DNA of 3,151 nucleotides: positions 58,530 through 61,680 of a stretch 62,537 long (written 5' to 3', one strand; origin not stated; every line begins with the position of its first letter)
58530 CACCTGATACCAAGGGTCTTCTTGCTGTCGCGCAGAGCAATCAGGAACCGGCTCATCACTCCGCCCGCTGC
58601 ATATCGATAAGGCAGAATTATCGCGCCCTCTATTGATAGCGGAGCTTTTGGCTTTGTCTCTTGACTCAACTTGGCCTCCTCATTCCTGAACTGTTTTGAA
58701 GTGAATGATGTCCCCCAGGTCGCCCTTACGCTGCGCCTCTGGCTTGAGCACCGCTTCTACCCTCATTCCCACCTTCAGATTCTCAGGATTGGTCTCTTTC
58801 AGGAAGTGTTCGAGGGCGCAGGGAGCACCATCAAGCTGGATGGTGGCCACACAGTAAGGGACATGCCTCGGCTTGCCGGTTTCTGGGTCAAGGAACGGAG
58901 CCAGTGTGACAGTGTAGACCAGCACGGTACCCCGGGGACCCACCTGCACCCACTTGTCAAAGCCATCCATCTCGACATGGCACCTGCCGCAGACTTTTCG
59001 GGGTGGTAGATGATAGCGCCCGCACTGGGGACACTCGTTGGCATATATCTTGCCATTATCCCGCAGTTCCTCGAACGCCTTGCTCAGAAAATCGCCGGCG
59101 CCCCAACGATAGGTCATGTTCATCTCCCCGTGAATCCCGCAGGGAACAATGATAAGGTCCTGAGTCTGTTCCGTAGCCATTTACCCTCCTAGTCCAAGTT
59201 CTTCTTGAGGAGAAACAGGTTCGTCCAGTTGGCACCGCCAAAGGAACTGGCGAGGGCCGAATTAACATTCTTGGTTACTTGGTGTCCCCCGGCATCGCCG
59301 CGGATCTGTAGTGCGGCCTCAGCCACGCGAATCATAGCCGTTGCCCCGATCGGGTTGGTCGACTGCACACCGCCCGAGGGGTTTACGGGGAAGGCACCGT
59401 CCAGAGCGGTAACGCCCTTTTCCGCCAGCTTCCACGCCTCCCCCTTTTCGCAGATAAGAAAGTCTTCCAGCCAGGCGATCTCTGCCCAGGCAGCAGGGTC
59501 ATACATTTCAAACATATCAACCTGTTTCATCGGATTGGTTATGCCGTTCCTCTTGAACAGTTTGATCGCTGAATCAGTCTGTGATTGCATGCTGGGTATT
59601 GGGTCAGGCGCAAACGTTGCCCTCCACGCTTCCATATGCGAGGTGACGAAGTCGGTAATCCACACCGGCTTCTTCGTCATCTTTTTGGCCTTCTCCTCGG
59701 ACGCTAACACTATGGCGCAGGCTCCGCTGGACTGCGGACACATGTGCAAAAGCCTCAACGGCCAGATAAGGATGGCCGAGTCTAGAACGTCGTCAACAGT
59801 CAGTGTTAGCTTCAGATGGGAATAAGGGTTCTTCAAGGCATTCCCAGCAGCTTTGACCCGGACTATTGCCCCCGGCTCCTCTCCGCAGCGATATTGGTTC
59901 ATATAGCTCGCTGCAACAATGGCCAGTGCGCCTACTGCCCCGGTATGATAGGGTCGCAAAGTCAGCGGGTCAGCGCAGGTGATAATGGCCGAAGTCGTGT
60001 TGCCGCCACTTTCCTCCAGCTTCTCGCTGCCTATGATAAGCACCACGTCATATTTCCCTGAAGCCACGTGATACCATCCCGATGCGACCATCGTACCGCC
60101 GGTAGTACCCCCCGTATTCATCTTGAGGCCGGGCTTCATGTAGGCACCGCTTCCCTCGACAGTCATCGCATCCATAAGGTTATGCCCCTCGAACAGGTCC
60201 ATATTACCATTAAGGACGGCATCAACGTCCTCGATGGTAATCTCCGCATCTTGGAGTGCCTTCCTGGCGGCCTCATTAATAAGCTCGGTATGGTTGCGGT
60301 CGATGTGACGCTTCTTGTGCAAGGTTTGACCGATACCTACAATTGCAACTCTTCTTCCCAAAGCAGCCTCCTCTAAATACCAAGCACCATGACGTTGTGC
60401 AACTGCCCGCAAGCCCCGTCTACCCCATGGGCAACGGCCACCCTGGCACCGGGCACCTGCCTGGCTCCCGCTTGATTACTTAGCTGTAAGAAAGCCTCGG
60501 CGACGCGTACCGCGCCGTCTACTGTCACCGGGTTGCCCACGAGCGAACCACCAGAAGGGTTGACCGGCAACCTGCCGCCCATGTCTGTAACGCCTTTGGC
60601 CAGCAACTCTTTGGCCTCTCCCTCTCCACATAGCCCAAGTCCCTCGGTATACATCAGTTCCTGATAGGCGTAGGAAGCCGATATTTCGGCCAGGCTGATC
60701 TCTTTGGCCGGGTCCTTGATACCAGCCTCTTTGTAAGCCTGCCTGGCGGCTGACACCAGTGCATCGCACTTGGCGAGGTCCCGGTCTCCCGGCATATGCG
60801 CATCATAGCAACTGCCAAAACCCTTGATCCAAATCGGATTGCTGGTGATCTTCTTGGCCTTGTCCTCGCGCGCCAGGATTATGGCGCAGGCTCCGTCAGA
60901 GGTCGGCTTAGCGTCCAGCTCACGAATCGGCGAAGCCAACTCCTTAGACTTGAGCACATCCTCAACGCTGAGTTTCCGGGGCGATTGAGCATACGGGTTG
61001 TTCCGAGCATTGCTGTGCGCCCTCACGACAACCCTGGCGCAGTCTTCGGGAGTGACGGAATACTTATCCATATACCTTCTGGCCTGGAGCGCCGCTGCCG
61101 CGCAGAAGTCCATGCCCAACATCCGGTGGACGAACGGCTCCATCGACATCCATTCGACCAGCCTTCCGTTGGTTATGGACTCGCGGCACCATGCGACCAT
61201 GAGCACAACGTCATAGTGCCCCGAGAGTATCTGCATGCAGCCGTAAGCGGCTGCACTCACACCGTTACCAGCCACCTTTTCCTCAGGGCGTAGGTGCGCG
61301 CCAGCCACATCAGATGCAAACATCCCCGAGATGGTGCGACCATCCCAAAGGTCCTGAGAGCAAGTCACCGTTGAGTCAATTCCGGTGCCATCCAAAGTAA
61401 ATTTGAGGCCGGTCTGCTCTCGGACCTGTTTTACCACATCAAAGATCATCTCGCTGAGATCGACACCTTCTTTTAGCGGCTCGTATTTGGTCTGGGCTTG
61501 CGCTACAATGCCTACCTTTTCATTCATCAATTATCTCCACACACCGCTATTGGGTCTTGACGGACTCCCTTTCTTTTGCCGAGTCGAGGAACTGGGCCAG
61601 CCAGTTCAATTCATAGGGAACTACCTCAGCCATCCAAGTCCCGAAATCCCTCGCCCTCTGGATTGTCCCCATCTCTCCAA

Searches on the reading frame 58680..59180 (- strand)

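Call 69: search_protein_families(library=pfam, proteins=[window:58680-59180:-], max_evalue=0.001)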
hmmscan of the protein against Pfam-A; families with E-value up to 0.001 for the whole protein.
window:58680-59180:- (166 aa): 2 families
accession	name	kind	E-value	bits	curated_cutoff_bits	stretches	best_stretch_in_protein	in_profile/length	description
PF01796.24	OB_ChsH2_C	-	2.2e-13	50.4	27.1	1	77-145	1-64/65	ChsH2, C-terminal OB-fold domain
PF12172.15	zf-ChsH2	-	1.5e-06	28.4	23.2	1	40-69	4-33/37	ChsH2, rubredoxin-like zinc ribbon domain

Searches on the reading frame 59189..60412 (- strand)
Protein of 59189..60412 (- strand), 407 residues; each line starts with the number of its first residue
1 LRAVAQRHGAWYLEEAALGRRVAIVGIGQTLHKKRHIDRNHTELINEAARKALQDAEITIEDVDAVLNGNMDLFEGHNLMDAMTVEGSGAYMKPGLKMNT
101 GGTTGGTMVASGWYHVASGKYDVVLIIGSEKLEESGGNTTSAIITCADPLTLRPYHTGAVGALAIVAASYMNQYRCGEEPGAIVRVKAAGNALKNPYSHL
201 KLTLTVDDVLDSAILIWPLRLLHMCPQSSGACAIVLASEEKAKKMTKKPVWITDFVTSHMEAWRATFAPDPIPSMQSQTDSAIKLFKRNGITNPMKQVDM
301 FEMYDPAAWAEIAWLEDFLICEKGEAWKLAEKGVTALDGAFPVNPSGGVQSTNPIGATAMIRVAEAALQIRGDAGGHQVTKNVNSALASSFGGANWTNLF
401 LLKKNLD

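Call 20: search_protein_families(library=pfam, proteins=[window:59189-60412:-])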
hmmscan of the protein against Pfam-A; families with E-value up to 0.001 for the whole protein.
window:59189-60412:- (407 aa): 2 families
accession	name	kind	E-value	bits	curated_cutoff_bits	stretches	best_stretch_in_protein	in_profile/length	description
PF22691.2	Thiolase_C_1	-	2.1e-28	99.3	28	1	275-397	17-136/144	Thiolase C-terminal domain-like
PF00108.29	Thiolase_N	-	4.3e-09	36.6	26.4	1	23-136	2-119/260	Thiolase, N-terminal domain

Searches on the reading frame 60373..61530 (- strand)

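Call 20: search_protein_families(library=pfam, proteins=[window:60373-61530:-])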
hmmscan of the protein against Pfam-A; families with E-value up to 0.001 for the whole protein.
window:60373-61530:- (385 aa): 2 families
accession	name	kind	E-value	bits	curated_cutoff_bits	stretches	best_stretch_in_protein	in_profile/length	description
PF22691.2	Thiolase_C_1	-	1.9e-29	102.7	28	1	246-384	9-143/144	Thiolase C-terminal domain-like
PF00108.29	Thiolase_N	-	0.00093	19.1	26.4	0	84-219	82-256/260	Thiolase, N-terminal domain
